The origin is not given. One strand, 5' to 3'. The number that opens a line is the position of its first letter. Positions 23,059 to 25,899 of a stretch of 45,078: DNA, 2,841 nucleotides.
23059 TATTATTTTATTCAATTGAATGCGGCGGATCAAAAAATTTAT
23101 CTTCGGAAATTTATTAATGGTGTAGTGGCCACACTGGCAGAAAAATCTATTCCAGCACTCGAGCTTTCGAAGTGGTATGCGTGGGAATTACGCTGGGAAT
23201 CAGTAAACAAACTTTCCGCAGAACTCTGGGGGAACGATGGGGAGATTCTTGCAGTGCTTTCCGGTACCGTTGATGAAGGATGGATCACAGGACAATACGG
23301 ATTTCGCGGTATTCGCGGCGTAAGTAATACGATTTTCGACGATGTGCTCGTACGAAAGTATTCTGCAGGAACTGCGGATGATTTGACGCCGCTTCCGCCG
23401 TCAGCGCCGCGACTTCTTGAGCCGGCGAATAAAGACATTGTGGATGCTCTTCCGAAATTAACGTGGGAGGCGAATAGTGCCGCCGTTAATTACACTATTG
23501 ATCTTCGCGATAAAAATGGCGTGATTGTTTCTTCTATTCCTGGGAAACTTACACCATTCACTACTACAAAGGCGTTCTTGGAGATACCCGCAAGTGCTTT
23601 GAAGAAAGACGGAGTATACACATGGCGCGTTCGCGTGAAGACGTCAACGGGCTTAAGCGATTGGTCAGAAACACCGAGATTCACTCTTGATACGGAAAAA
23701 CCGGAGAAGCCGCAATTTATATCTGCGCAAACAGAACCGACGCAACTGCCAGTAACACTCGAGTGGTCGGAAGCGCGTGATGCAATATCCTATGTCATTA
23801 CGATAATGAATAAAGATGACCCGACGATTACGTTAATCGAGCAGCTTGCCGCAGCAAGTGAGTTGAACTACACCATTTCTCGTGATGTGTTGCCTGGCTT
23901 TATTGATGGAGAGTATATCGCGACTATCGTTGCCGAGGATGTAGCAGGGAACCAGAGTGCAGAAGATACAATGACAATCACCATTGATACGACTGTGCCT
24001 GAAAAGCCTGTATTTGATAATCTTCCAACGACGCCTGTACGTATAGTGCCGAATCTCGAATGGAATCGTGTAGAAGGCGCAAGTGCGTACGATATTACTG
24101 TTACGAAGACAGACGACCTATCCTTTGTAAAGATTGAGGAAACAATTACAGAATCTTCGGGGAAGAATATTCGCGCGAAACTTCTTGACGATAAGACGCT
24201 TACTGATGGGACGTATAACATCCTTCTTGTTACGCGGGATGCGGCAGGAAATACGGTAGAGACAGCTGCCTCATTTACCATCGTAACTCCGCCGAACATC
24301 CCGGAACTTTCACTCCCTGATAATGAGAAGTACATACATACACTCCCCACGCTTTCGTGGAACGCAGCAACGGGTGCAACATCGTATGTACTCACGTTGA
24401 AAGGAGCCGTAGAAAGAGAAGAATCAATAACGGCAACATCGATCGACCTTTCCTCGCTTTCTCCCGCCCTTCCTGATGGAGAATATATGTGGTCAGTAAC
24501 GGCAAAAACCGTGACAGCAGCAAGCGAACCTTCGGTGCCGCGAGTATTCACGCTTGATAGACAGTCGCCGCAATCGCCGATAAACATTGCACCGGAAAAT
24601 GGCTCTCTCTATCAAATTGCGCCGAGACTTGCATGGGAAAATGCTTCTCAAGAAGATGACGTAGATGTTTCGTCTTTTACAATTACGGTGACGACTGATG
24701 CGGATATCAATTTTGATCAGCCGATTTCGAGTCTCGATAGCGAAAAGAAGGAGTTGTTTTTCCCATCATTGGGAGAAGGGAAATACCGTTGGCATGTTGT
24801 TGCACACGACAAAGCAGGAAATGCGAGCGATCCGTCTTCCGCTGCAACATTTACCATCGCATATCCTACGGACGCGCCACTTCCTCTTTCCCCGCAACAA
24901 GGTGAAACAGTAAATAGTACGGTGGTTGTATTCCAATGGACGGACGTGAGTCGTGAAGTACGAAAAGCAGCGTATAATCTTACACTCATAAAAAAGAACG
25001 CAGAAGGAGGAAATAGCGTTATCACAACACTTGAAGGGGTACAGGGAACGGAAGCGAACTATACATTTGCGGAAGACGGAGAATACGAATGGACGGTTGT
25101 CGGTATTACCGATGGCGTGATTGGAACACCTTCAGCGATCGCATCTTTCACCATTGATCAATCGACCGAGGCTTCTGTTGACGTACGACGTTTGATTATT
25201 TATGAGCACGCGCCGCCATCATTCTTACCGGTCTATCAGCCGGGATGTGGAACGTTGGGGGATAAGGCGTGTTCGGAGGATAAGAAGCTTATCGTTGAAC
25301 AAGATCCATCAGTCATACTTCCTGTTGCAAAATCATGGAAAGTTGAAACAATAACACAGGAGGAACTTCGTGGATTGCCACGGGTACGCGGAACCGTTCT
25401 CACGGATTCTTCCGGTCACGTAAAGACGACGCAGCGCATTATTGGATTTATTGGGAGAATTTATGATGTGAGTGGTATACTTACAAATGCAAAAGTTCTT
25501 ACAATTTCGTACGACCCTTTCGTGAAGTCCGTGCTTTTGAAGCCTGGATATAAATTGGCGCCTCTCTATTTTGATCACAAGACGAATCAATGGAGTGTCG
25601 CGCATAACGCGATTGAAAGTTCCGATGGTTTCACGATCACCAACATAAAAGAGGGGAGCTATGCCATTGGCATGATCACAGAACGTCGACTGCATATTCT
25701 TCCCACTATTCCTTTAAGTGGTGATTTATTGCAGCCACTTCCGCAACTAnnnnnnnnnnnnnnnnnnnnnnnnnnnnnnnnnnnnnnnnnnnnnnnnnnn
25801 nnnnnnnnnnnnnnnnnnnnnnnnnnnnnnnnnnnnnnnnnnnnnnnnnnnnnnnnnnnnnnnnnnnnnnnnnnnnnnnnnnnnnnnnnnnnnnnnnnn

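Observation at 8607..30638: Three translationally coupled giant ORFs (7,347 codons, 22 kb) forming one surface-protein operon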

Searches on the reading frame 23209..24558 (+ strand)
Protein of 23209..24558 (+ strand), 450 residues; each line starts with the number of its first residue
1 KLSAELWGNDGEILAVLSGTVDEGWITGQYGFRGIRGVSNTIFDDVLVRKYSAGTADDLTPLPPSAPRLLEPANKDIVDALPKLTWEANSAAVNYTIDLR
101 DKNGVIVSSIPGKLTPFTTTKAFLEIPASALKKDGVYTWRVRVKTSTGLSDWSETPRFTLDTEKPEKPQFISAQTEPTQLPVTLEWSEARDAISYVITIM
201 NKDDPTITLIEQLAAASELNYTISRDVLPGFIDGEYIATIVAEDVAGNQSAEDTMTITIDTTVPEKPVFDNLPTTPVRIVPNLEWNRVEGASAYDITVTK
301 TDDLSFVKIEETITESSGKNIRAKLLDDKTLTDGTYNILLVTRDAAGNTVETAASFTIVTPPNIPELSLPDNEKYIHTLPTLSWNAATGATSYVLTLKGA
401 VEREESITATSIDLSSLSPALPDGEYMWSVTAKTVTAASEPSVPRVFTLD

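Call 16: search_protein_families(library=pfam, proteins=[window:23209-24558:+], max_evalue=0.05)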
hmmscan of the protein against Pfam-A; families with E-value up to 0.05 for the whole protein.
window:23209-24558:+ (450 aa): 8 families
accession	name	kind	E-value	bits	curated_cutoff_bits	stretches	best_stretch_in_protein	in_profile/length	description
PF19077.6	Big_13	-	8.4e-17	62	27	2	187-261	35-102/102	Bacterial Ig-like domain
PF25788.1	Ig_Rha78A_N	-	0.0001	22.9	27.4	1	121-159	61-100/105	Rha78A-like, N-terminal immunoglobulin domain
PF00041.27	fn3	-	0.00011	22.8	25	0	84-155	18-80/84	Fibronectin type III domain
PF13754.12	Big_3_4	-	0.00011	22.5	27.3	1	229-261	29-61/106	Domain of unknown function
PF18911.6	PKD_4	-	0.00024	21.5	27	0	233-259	59-85/85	PKD domain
PF13750.12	Big_3_3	-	0.00049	20.2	27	0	329-373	10-54/157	Bacterial Ig-like domain (group 3)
PF15418.12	DUF4625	-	0.00079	20.2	27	0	301-358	73-130/131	Domain of unknown function (DUF4625)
PF13860.13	FlgD_ig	-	0.014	15.8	27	0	83-111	11-41/79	FlgD Ig-like domain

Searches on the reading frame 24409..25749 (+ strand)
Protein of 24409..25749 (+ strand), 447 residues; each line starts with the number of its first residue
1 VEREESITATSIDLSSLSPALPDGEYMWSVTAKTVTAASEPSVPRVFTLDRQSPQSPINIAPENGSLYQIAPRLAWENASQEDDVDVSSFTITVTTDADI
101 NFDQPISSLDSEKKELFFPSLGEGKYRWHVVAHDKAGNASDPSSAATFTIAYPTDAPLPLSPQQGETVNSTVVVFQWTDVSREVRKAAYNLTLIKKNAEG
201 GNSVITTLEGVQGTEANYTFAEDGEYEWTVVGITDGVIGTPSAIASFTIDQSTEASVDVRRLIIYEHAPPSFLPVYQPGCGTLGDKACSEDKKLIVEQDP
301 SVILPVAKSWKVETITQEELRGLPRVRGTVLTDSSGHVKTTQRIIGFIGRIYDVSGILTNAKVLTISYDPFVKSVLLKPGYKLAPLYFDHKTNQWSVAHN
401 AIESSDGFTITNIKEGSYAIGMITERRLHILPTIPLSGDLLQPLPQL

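Call 16: search_protein_families(library=pfam, proteins=[window:24409-25749:+], max_evalue=0.05)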
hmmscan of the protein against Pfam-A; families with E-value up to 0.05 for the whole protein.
window:24409-25749:+ (447 aa): 5 families
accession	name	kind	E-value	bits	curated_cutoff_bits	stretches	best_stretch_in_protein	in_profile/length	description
PF24421.1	Ig_J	-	2.8e-07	31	29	1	60-153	19-104/104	Tip attachment protein J, Ig-like domain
PF25788.1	Ig_Rha78A_N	-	2.9e-06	27.9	27.4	1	71-151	19-102/105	Rha78A-like, N-terminal immunoglobulin domain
PF19077.6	Big_13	-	8.3e-06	26.7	27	1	118-150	69-100/102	Bacterial Ig-like domain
PF07495.19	Y_Y_Y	-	0.00066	20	26.6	0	102-150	17-64/65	Y_Y_Y domain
PF16389.11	DUF4998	-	0.015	15.3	29.1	0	84-145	44-105/199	Domain of unknown function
